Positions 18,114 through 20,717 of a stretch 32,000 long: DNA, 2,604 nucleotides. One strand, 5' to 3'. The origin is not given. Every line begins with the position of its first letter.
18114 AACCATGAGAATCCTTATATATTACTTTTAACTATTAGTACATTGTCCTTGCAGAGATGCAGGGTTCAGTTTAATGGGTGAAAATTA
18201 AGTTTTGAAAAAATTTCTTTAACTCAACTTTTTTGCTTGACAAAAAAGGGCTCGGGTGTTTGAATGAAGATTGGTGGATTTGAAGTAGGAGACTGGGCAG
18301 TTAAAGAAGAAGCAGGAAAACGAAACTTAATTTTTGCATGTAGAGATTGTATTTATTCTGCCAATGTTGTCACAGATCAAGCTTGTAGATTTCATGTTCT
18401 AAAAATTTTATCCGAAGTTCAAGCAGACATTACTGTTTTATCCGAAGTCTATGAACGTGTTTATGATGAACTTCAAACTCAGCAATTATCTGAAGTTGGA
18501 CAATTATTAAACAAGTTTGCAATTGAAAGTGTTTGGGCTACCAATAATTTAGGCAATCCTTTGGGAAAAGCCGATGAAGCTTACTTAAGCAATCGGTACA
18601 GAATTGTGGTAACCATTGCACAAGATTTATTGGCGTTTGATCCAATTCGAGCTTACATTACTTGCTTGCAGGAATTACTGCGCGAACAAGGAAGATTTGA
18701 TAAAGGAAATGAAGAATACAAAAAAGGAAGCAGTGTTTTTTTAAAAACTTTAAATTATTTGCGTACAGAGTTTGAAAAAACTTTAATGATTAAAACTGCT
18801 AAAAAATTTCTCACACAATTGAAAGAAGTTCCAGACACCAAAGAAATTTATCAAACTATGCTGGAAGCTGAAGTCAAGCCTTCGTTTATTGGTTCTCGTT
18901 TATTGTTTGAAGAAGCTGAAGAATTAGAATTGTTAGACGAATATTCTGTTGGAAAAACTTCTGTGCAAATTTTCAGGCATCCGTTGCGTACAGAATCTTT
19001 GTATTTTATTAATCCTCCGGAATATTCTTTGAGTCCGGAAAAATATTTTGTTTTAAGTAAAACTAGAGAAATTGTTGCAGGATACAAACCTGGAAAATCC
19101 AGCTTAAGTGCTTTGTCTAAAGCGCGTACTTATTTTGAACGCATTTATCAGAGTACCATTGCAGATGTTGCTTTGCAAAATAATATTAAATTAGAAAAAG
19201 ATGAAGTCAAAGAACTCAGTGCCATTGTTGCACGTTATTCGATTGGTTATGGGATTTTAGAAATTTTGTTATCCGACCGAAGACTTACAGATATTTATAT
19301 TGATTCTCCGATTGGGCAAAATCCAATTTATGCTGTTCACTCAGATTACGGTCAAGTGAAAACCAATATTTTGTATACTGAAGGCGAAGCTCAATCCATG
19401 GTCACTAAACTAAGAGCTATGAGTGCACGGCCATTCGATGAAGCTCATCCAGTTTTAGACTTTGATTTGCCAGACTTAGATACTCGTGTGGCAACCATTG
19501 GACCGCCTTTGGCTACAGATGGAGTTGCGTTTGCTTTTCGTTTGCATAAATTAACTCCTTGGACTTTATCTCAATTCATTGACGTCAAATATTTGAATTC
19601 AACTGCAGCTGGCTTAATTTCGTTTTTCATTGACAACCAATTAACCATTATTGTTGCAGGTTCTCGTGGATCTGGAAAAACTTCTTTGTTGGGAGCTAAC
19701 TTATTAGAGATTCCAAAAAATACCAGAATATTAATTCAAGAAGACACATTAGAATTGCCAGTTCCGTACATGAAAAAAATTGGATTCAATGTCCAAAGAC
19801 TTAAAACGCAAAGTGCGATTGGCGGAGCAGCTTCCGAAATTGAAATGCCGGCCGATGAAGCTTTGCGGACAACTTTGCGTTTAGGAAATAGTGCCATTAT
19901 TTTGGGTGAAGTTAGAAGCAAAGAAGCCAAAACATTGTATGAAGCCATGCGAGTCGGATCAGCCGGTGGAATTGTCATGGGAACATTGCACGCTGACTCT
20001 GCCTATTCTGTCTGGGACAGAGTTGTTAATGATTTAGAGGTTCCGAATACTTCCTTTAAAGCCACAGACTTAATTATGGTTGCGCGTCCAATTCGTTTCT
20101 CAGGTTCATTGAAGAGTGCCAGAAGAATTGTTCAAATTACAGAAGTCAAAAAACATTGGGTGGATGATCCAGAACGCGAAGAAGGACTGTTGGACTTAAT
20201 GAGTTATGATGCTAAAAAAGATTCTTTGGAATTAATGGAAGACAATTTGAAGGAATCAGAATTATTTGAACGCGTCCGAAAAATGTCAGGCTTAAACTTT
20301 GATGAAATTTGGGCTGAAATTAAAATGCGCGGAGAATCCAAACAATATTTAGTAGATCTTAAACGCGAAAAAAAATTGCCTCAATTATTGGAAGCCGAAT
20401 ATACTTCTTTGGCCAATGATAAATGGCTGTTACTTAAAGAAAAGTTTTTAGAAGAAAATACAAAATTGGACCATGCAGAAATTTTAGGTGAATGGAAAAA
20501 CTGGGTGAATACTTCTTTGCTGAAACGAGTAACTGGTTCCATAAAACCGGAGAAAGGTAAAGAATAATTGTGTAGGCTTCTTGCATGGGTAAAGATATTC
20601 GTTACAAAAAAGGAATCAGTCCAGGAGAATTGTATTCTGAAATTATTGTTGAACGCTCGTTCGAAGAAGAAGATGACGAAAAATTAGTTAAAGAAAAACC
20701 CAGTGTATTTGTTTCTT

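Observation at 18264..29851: Archaeal type IV pilus-like locus with about seven divergent pilin-like genes and no prepilin peptidase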

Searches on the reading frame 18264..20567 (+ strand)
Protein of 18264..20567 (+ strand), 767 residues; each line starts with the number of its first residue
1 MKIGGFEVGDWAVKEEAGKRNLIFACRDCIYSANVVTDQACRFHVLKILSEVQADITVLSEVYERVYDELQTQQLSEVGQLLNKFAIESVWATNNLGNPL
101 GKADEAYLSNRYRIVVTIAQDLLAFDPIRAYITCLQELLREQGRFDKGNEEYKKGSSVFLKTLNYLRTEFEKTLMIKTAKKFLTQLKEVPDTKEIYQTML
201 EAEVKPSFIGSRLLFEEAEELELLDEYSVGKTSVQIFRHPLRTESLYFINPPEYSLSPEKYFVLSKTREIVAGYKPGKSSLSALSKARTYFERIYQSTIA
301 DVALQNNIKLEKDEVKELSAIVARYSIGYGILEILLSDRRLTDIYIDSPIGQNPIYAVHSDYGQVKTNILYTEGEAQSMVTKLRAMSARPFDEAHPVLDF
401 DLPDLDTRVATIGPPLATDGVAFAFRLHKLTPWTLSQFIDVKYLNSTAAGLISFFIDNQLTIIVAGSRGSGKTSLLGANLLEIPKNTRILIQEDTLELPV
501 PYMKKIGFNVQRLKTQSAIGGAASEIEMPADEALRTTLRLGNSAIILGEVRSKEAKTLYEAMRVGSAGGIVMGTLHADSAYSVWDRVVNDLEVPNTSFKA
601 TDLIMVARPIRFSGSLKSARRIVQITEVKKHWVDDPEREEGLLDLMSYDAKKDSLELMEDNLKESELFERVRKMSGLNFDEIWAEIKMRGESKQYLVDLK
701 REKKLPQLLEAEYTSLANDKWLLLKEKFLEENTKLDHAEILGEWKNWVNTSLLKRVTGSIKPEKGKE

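Call 4: search_protein_families(library=pfam, proteins=[window:18264-20567:+], max_evalue=0.1)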
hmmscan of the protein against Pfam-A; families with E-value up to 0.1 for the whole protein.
window:18264-20567:+ (767 aa): 3 families
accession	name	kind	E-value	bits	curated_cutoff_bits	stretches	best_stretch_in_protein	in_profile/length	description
PF00437.27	T2SSE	-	1.1e-19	70.8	24.9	1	398-601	83-268/370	Type II/IV secretion system protein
PF13191.12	AAA_16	-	0.023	15.7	32.6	1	461-528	26-88/167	AAA ATPase domain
PF06414.18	Zeta_toxin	-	0.084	12.7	22.3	0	461-497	18-55/199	Zeta toxin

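Call 6: search_protein_families(library=ncbifam, proteins=[window:18264-20567:+], max_evalue=0.1)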
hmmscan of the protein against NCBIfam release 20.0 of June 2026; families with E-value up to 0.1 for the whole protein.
window:18264-20567:+ (767 aa): 20 families
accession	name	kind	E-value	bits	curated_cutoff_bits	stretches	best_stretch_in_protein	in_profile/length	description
NF058587.1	archaellum_moto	equivalog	4.3e-43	147.8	550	1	297-696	115-499/527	archaellum flagellar ATPase motor FlaI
TIGR03819.1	heli_sec_ATPase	hypoth_equivalog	1e-36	126.9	373.15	1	306-587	29-297/340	TadA family conjugal transfer-associated ATPase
TIGR02782.1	TrbB_P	equivalog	7.9e-25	87.8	304.55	1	373-629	51-294/303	P-type conjugative transfer ATPase TrbB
NF053672.1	bindosome_BasE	exception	5.2e-24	84.9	1000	1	219-689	36-482/512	bindosome assembly system ATPase subunit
TIGR02788.1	VirB11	equivalog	1.5e-23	83.3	249.95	2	451-589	136-264/308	P-type DNA transfer ATPase VirB11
NF010469.0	PRK13894.1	subfamily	2.9e-18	66.3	508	1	372-595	63-272/320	conjugal transfer ATPase TrbB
NF010407.0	PRK13833.1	subfamily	1.8e-16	60.4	499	1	391-587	77-259/323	conjugal transfer protein TrbB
NF010475.0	PRK13900.1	equivalog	3.1e-12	46.2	389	1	451-581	152-273/333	type IV secretion system ATPase VirB11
TIGR01420.1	pilT_fam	subfamily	5.2e-12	45.7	319.1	1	456-589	119-241/343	PilT/PilU family type 4a pilus ATPase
NF041000.1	ATPase_ComGA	equivalog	1.1e-10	41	300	1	449-601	117-255/267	competence type IV pilus ATPase ComGA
NF010425.0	PRK13851.1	equivalog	4.3e-10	39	461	1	449-579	152-272/344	type IV secretion system protein VirB11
TIGR02533.1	type_II_gspE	equivalog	2.2e-08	33.2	630.25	1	460-588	244-357/486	type II secretion system ATPase GspE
NF007755.0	PRK10436.1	equivalog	4.5e-07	28.9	617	1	457-596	217-340/465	type II secretion system protein GspE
TIGR02525.1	plasmid_TraJ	equivalog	1.3e-06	27.6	368.3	1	463-596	153-278/372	plasmid transfer ATPase TraJ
NF053534.1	T4PilAsmATPsTfpB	equivalog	1.9e-06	26.6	850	1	461-608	338-470/584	type IV pilus assembly ATPase TfpB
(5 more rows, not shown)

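Call 9: find_homologous_proteins(query=window:18264-20567:+, max_evalue=1e-10)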
Query window:18264-20567:+ (767 aa): 770 proteins with E <= 1e-10 among 8000 candidates; the best 120 are listed.
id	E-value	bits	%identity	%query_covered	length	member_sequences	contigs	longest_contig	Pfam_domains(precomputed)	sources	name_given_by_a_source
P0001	0.0e+0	1699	100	100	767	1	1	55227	PF00437.27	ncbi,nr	ncbi:MAG: type II/IV secretion system ATPase subunit [Candidatus Diapherotrites archaeon]|nr:type II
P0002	0.0e+0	1225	70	99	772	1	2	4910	PF00437.27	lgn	-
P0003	0.0e+0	1196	68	65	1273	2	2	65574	PF00437.27,PF14528.12,PF14890.12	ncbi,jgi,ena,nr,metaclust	ncbi:MAG: hypothetical protein COT15_04885 [Candidatus Diapherotrites archaeon CG08_land_8_20_14_0_2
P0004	0.0e+0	1189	66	99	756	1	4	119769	PF00437.27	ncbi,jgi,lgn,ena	-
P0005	0.0e+0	1188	66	99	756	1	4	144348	PF00437.27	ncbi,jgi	-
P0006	0.0e+0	1187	67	100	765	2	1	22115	PF00437.27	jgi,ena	-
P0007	0.0e+0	1183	65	99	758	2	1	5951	PF00437.27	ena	-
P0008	0.0e+0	1160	65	99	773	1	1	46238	PF00437.27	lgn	-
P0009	0.0e+0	1159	65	99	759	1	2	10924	PF00437.27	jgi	-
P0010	0.0e+0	1158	64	99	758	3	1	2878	PF00437.27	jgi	jgi:type IV secretory pathway ATPase VirB11/archaellum biosynthesis ATPase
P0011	0.0e+0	1151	64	99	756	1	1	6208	PF00437.27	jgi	-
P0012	0.0e+0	1150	65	98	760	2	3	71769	PF00437.27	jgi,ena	-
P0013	0.0e+0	1150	64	99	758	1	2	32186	PF00437.27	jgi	-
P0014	0.0e+0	1146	64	99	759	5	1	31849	PF00437.27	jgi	-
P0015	0.0e+0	1144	65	99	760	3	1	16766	PF00437.27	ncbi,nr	ncbi:MAG: Flp pilus assembly complex ATPase component TadA [Candidatus Diapherotrites archaeon]|nr:F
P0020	0.0e+0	1136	65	99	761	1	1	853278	PF00437.27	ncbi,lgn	-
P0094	0.0e+0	1071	61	100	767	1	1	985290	PF00437.27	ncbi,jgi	ncbi:MAG: type II/IV secretion system ATPase subunit [archaeon]|jgi:type IV secretory pathway ATPase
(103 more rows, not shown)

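Call 17: find_related_loci(query=window:18264-20567:+, collection=genome_contigs, flank=10000)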
Query window:18264-20567:+ (767 aa) in genome_contigs; peptide patterns used: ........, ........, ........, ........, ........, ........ (x = any residue, [..] = any of these).
73 stretches matched a pattern; 11 encode a relative of the query (tblastn E <= 1e-3); 11 distinct loci.
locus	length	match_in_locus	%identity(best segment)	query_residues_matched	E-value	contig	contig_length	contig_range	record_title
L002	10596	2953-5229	67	1-759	0e+0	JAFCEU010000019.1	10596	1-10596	MAG: Candidatus Iainarchaeum archaeon isolate Meg22_1214_Bin_231 Meg22_1214_Bin_231_scaffold_24766, whole genome shotgun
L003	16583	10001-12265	63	1-756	0e+0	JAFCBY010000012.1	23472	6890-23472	Candidatus Falkowbacteria bacterium isolate AB_1215_Bin_116 AB_1215_Bin_116.fna_scaffold_4812, whole genome shotgun sequ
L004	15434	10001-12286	63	1-761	0e+0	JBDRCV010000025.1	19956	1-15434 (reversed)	MAG: archaeon isolate MEGAHIT-group-1.210 k141_1869169, whole genome shotgun sequence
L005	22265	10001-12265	61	1-756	0e+0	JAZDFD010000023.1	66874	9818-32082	MAG: Candidatus Iainarchaeum archaeon isolate MEGAHIT-group-0.184 k141_20784148, whole genome shotgun sequence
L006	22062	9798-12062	61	1-756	0e+0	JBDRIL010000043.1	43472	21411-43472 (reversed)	MAG: archaeon isolate MEGAHIT-group-1.583 k141_541335, whole genome shotgun sequence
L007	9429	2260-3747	68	1-496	0e+0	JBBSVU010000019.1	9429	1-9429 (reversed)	MAG: archaeon isolate H52-bin046_1 H52_bin046_1_000000000019, whole genome shotgun sequence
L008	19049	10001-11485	61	1-496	0e+0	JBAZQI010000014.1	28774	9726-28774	MAG: archaeon isolate SO_2017_SWC_5 scaffold_1392_c1_LP-4_2017, whole genome shotgun sequence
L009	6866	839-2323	61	1-496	0e+0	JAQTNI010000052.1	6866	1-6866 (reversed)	MAG: Candidatus ainarchaeum sp. isolate STA_60 NODE_25064_length_6866_cov_3.815848_Sandtown_A, whole genome shotgun sequ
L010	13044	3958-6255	62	1-765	0e+0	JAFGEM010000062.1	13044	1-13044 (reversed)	MAG: Candidatus Iainarchaeum archaeon isolate Zod_Metabat.1228 k87_6474288, whole genome shotgun sequence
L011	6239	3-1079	66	408-767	1e-157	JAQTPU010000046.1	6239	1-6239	MAG: Candidatus ainarchaeum sp. isolate STB_123 NODE_37702_length_6239_cov_2.151342_Sandtown_B, whole genome shotgun seq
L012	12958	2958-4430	68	6-496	0e+0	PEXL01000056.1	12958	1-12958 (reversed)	MAG: Candidatus Diapherotrites archaeon CG08_land_8_20_14_0_20_34_12 CG08_land_8_20_14_0.20_scaffold_2832_c, whole genom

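Call 34: search_solved_structures(query=window:18264-20567:+, max_evalue=0.00001, show_alignments=1)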
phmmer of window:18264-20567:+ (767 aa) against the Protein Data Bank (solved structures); distinct sequences matched with E-value up to 0.00001: 11.
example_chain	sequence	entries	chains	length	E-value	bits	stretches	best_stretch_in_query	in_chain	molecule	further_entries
2oap_1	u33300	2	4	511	1.8e-31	112.6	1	324-691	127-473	Type II secretion system protein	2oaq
4ii7_A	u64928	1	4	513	1.6e-25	93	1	324-697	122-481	FlaI ATPase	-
4ihq_A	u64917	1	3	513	1.1e-24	90.2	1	324-697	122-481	FlaI ATPase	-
8rkd_E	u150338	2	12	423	4.1e-23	85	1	297-628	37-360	Pilus assembly ATPase CpaF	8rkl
8rjf_A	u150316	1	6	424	4.1e-23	85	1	297-628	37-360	Pilus assembly ATPase CpaF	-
9e24_A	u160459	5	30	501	6.4e-23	84.4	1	297-628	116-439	CpaF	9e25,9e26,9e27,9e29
6bge_A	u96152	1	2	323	9.7e-09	37.5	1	395-589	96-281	VirB11-like protein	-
1g6o_A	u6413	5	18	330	1e-08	37.4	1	395-589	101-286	CAG-ALPHA | virB11 homolog | Cag-alfa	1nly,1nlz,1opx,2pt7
2gza_A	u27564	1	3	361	2.2e-06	29.7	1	456-587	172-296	Type IV secretion system protein VirB11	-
3jvu_A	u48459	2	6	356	7.4e-06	28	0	462-590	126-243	Twitching mobility protein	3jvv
2eyu_A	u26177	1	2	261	9.3e-06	27.6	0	461-589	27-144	twitching motility protein PilT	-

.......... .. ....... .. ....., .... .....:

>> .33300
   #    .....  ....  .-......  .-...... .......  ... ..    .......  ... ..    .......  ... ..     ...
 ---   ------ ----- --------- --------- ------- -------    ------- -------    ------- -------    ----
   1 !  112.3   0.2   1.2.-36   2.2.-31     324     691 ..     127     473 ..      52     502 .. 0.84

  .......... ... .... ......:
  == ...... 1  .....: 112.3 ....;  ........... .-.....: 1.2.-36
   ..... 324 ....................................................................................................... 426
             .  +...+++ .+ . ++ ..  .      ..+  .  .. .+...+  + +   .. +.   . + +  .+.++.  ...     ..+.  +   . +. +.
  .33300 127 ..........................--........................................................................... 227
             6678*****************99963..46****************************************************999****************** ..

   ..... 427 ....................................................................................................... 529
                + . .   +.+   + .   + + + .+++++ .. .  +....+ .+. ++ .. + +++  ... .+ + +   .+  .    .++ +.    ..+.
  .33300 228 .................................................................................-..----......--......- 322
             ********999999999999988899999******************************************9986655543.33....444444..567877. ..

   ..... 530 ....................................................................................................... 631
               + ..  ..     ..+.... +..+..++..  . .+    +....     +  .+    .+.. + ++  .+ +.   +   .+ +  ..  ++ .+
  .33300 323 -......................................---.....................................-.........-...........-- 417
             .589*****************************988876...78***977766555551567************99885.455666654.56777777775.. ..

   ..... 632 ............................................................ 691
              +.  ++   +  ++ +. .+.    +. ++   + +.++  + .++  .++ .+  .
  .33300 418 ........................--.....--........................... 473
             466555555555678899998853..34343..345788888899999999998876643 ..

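Call 37: find_encoding_contigs(protein=P0001, flank=10000, max_places=3)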
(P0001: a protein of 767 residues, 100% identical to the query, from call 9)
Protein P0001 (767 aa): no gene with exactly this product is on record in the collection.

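Call 42: search_protein_families(library=pfam, proteins=[L005:441-9155:-, L005:1-395:-], max_evalue=0.01)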
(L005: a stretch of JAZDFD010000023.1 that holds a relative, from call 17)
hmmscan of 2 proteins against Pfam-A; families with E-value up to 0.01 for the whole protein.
L005:441-9155:- (2904 aa): 4 families
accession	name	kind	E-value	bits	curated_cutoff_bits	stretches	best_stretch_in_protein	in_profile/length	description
PF13620.12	CarboxypepD_reg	-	2.9e-18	66.4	32.3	2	253-334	4-78/82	Carboxypeptidase regulatory-like domain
PF01464.25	SLT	-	2.3e-10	40.5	21.3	1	2746-2875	2-96/117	Transglycosylase SLT domain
PF11974.14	bMG3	-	3.4e-05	24.2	34.9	0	337-395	8-72/103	Bacterial alpha-2-macroglobulin MG3 domain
PF13715.12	CarbopepD_reg_2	-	0.00013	22.4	32.2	0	254-295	4-41/88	CarboxypepD_reg-like domain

L005:1-395:- (131 aa): 0 families

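Call 44: find_encoding_contigs(protein=P0094, flank=10000, max_places=2)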
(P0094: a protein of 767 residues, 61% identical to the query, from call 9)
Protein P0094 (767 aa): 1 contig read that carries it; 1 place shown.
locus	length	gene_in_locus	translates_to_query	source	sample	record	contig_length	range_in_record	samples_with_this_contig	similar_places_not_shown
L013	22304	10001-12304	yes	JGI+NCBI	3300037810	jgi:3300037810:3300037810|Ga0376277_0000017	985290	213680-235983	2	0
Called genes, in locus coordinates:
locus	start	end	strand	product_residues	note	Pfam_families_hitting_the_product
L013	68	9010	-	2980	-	PF13620:CarboxypepD_reg (faint)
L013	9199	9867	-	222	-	-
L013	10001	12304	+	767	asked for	PF00437:T2SSE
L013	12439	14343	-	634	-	PF17214:KH_TffA, PF00753:Lactamase_B, PF23023:Anti-Pycsar_Apyc1, PF12706:Lactamase_B_2, PF16661:Lactamase_B_6, PF10996:Beta-Casp, PF07521:RMMBL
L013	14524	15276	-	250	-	PF00227:Proteasome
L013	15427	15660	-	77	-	-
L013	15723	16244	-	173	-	-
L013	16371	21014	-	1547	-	PF07581:Glug (faint)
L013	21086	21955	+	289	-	PF00483:NTP_transferase (weak)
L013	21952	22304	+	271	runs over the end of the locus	PF00483:NTP_transferase (weak)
